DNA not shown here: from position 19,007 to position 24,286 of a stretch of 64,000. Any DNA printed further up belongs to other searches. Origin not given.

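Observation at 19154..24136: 1660-aa secreted protein with Cu-amine-oxidase-N stalk domains, a large uncharacterised catalytic-sized core and a C-terminal triple repeat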

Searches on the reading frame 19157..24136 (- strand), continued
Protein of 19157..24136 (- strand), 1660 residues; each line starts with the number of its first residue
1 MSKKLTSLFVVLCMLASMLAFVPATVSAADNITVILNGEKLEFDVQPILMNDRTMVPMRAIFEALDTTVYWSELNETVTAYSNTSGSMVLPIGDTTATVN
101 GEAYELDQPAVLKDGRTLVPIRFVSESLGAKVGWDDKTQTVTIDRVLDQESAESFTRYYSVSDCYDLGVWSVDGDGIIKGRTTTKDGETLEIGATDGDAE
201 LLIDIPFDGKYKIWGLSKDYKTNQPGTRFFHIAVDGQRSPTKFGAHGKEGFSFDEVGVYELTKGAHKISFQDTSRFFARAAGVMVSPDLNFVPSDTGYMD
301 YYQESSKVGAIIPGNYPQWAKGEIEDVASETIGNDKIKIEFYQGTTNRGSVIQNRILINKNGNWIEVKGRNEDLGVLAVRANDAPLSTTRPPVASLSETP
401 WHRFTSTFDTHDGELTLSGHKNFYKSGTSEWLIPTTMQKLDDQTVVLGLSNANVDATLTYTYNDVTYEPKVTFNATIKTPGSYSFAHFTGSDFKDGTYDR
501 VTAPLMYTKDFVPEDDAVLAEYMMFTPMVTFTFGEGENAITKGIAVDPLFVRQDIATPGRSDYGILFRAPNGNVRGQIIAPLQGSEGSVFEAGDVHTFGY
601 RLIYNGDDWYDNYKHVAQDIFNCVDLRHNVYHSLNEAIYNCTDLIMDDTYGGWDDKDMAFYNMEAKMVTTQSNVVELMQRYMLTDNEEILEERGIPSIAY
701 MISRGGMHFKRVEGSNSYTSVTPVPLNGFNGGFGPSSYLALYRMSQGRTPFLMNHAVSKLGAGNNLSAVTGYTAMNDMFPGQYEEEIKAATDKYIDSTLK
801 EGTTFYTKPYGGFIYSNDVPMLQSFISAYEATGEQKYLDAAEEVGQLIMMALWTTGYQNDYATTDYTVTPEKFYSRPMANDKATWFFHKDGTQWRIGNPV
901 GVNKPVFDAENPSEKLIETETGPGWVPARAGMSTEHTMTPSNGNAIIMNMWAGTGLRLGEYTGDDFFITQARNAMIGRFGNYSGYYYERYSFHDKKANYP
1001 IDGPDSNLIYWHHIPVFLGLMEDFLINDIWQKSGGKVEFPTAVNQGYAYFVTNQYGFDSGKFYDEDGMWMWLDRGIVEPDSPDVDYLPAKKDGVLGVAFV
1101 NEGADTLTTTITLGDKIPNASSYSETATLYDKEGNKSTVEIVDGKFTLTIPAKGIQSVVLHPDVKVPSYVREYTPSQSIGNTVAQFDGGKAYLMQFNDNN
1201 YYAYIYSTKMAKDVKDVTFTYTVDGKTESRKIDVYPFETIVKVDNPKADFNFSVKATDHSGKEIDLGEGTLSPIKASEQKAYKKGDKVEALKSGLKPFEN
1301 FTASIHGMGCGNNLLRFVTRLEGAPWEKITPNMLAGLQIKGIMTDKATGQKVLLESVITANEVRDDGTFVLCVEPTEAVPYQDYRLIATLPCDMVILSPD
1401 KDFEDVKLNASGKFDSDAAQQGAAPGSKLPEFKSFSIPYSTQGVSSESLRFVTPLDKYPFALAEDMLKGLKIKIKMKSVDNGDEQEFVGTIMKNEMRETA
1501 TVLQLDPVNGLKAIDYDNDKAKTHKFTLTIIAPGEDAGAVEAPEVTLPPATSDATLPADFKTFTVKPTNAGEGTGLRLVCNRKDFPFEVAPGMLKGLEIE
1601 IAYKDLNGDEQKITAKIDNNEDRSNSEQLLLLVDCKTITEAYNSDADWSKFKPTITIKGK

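Call 13: search_protein_families(library=pfam, proteins=[P0068, P0072, P0078, P0100, P0024], max_evalue=0.1)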
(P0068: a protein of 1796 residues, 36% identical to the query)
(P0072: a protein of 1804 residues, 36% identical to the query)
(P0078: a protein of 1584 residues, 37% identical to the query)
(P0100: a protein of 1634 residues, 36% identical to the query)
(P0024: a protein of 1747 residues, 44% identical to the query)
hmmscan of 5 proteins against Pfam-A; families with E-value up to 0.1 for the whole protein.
P0068 (1796 aa): 9 families
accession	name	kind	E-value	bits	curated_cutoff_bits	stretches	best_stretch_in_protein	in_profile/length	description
PF07833.16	Cu_amine_oxidN1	-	7e-37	126.1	24.2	1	390-496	2-108/108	Copper amine oxidase N-terminal domain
PF25275.1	Golvesin_C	-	2.5e-08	34.5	31.6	2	51-159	11-119/132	Golvesin C-terminal domain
PF07944.18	Beta-AFase-like_GH127_cat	-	1.3e-06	28.1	24.9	2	1138-1164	185-211/376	Beta-L-arabinofuranosidase, GH127 catalytic domain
PF16990.11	CBM_35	-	6.3e-05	23.7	28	0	80-166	35-117/121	Carbohydrate binding module (family 35)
PF07470.19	Glyco_hydro_88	-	0.0015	18.1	26.6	1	1137-1213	38-104/352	Glycosyl Hydrolase Family 88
PF11721.14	Malectin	-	0.0029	18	23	0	89-122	71-104/163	Malectin domain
PF14289.11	DUF4369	-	0.0041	18.1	25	1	1501-1550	27-78/91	Domain of unknown function (DUF4369)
PF17189.10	Glyco_hydro_30C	-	0.0057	17.2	22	1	1457-1524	25-65/65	Glycosyl hydrolase family 30 beta sandwich domain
PF06662.19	C5-epim_C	-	0.052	13.5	23.3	0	1190-1214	36-60/188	D-glucuronyl C5-epimerase C-terminus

P0072 (1804 aa): 5 families
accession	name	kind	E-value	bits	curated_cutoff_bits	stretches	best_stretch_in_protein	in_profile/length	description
PF07833.16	Cu_amine_oxidN1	-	1.4e-34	118.7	24.2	1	402-508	2-108/108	Copper amine oxidase N-terminal domain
PF25275.1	Golvesin_C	-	1.9e-10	41.3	31.6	2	54-153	13-111/132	Golvesin C-terminal domain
PF11721.14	Malectin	-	3.6e-07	30.7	23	0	65-123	45-104/163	Malectin domain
PF07944.18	Beta-AFase-like_GH127_cat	-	0.00011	21.8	24.9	1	1146-1249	134-232/376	Beta-L-arabinofuranosidase, GH127 catalytic domain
PF06662.19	C5-epim_C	-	0.0045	17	23.3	0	1199-1226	36-63/188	D-glucuronyl C5-epimerase C-terminus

P0078 (1584 aa): 2 families
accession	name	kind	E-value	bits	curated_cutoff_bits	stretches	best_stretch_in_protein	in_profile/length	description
PF07833.16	Cu_amine_oxidN1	-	3.8e-35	120.5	24.2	1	209-315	2-108/108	Copper amine oxidase N-terminal domain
PF07944.18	Beta-AFase-like_GH127_cat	-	9e-07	28.7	24.9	1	952-1030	135-210/376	Beta-L-arabinofuranosidase, GH127 catalytic domain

P0100 (1634 aa): 6 families
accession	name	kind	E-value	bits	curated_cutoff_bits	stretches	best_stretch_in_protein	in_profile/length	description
PF07833.16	Cu_amine_oxidN1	-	6.1e-39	132.7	24.2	1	384-490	2-108/108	Copper amine oxidase N-terminal domain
PF25275.1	Golvesin_C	-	1.7e-07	31.8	31.6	1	216-322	10-116/132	Golvesin C-terminal domain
PF07944.18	Beta-AFase-like_GH127_cat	-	1.4e-05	24.8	24.9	1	1123-1208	136-218/376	Beta-L-arabinofuranosidase, GH127 catalytic domain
PF11721.14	Malectin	-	0.00033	21.1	23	1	553-596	68-111/163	Malectin domain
PF06662.19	C5-epim_C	-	0.0096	15.9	23.3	0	1171-1213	35-77/188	D-glucuronyl C5-epimerase C-terminus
PF24259.1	DUF7460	-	0.049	14.2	27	0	1285-1309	5-29/51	Domain of unknown function (DUF7460)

P0024 (1747 aa): 3 families
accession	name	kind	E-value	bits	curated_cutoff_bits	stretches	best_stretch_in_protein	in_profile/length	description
PF07833.16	Cu_amine_oxidN1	-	1.2e-38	131.8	24.2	1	401-507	2-108/108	Copper amine oxidase N-terminal domain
PF25275.1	Golvesin_C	-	5e-06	27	31.6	2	523-630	11-117/132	Golvesin C-terminal domain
PF20495.3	DUF6727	-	0.02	15.2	22.3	0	808-846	4-42/152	Family of unknown function (DUF6727)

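Call 49: find_encoding_contigs(protein=window:19157-24136:-, flank=3000, max_places=4)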
Protein window:19157-24136:- (1660 aa): 6 contigs read that carry it; 1 place shown.
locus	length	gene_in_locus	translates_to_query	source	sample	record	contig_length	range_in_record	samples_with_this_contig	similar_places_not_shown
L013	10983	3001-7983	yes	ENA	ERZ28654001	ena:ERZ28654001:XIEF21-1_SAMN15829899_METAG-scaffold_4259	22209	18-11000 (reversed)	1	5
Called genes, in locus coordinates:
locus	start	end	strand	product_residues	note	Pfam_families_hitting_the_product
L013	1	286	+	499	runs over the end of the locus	PF01087:GalP_UDP_transf, PF02744:GalP_UDP_tr_C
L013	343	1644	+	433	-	PF01229:Glyco_hydro_39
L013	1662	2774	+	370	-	PF22020:RlmL_1st, PF02926:THUMP, PF01170:UPF0020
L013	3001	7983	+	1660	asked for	PF07833:Cu_amine_oxidN1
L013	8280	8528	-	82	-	-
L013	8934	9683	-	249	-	PF13580:SIS_2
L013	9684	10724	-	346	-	-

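Call 71: find_encoding_contigs(protein=P0006, flank=10000, max_places=1)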
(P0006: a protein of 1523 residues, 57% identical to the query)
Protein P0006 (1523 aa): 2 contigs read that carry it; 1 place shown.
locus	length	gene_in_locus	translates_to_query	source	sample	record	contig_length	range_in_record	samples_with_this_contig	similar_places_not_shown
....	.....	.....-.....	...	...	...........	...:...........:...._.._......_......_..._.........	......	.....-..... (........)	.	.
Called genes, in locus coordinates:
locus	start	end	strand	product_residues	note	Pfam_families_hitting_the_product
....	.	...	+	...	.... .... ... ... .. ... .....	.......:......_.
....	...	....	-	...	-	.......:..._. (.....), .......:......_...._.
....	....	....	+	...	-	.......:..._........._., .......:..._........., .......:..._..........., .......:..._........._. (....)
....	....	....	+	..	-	-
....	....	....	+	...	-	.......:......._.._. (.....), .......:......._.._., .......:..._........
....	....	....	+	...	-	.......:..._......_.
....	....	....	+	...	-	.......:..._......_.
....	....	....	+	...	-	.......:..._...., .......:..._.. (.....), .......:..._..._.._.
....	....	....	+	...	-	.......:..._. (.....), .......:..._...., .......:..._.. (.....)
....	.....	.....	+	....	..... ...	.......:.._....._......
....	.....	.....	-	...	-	-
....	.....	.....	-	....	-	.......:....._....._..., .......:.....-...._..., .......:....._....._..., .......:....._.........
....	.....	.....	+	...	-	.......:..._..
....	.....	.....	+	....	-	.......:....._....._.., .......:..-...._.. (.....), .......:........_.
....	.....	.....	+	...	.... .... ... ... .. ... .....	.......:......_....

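Call 72: find_encoding_contigs(protein=P0008, flank=10000, max_places=1)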
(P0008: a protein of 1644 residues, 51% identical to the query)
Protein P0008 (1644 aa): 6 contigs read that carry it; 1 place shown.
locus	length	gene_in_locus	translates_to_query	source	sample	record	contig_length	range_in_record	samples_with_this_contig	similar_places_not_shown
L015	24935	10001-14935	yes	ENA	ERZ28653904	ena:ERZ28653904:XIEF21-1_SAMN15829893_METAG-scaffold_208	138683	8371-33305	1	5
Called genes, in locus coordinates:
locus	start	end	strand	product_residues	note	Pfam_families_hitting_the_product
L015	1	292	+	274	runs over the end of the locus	PF08843:AbiEii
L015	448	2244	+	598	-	PF07693:KAP_NTPase, PF13191:AAA_16 (faint), PF13401:AAA_22 (faint)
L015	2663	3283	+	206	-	PF09339:HTH_IclR, PF13412:HTH_24 (weak), PF00717:Peptidase_S24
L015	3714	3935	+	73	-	-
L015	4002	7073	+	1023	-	PF00149:Metallophos, PF24406:nSTAND_NTPase4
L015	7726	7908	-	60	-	-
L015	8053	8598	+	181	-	-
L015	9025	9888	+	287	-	PF00892:EamA (weak)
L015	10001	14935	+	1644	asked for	PF07833:Cu_amine_oxidN1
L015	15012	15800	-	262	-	PF02311:AraC_binding (weak), PF07883:Cupin_2 (faint), PF00165:HTH_AraC (weak), PF12833:HTH_18, PF00165:HTH_AraC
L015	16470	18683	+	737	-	-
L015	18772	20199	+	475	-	PF00728:Glyco_hydro_20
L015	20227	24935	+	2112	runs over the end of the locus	PF07833:Cu_amine_oxidN1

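Call 73: find_encoding_contigs(protein=P0015, flank=10000, max_places=1)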
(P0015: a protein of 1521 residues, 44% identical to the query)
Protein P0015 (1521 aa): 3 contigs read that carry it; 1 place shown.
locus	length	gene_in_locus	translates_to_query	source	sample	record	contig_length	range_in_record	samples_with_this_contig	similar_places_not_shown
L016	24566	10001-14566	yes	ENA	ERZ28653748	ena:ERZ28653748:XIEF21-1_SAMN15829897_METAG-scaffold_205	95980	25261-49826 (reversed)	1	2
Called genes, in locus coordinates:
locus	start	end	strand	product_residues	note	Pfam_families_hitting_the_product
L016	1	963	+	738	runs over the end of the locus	PF00890:FAD_binding_2 (faint), PF01134:GIDA (faint), PF07992:Pyr_redox_2 (faint), PF12831:FAD_oxidored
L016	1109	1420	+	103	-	PF00166:Cpn10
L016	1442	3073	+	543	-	PF00118:Cpn60_TCP1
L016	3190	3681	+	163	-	PF19601:DUF6106 (weak)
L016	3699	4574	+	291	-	PF01256:Carb_kinase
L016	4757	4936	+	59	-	-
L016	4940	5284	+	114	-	PF02452:PemK_toxin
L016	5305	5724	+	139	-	-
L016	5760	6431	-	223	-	-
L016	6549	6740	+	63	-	PF11007:CotJA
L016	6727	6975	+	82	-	PF12652:CotJB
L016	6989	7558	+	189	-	PF05067:Mn_catalase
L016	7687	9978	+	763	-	PF14498:Glyco_hyd_65N_2, PF22124:Glyco_hydro_95_cat, PF21307:Glyco_hydro_95_C (weak)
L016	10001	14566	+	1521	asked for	PF07833:Cu_amine_oxidN1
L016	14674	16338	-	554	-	PF00753:Lactamase_B, PF12706:Lactamase_B_2, PF22505:RNase_J_b_CASP, PF07521:RMMBL, PF17770:RNase_J_C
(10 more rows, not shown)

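Call 83: find_encoding_contigs(protein=P0026, flank=8000, max_places=1)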
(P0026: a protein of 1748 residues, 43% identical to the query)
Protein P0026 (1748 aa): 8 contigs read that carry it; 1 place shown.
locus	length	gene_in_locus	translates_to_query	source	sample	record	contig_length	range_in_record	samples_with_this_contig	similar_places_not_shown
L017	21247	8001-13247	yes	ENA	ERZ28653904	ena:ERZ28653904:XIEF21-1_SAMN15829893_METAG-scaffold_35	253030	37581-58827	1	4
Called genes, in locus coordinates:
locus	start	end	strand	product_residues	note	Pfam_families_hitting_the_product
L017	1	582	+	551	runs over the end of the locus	PF12229:PG_binding_4 (faint), PF04294:VanW, PF07501:G5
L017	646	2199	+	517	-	PF00270:DEAD, PF04851:ResIII, PF00271:Helicase_C, PF03880:DbpA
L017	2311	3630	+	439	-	-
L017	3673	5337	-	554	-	PF00753:Lactamase_B, PF12706:Lactamase_B_2, PF22505:RNase_J_b_CASP, PF07521:RMMBL, PF17770:RNase_J_C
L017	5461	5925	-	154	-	PF00149:Metallophos, PF12850:Metallophos_2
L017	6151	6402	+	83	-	-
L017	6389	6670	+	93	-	-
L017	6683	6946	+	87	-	-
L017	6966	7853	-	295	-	PF00165:HTH_AraC, PF12833:HTH_18, PF00165:HTH_AraC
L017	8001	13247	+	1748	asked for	PF07833:Cu_amine_oxidN1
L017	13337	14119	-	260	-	PF12833:HTH_18, PF00165:HTH_AraC (weak)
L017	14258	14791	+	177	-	-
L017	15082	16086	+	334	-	PF08240:ADH_N (weak), PF16912:Glu_dehyd_C (weak), PF00107:ADH_zinc_N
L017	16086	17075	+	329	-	PF01408:GFO_IDH_MocA, PF22725:GFO_IDH_MocA_C3, PF02894:GFO_IDH_MocA_C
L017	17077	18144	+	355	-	PF01979:Amidohydro_1, PF07969:Amidohydro_3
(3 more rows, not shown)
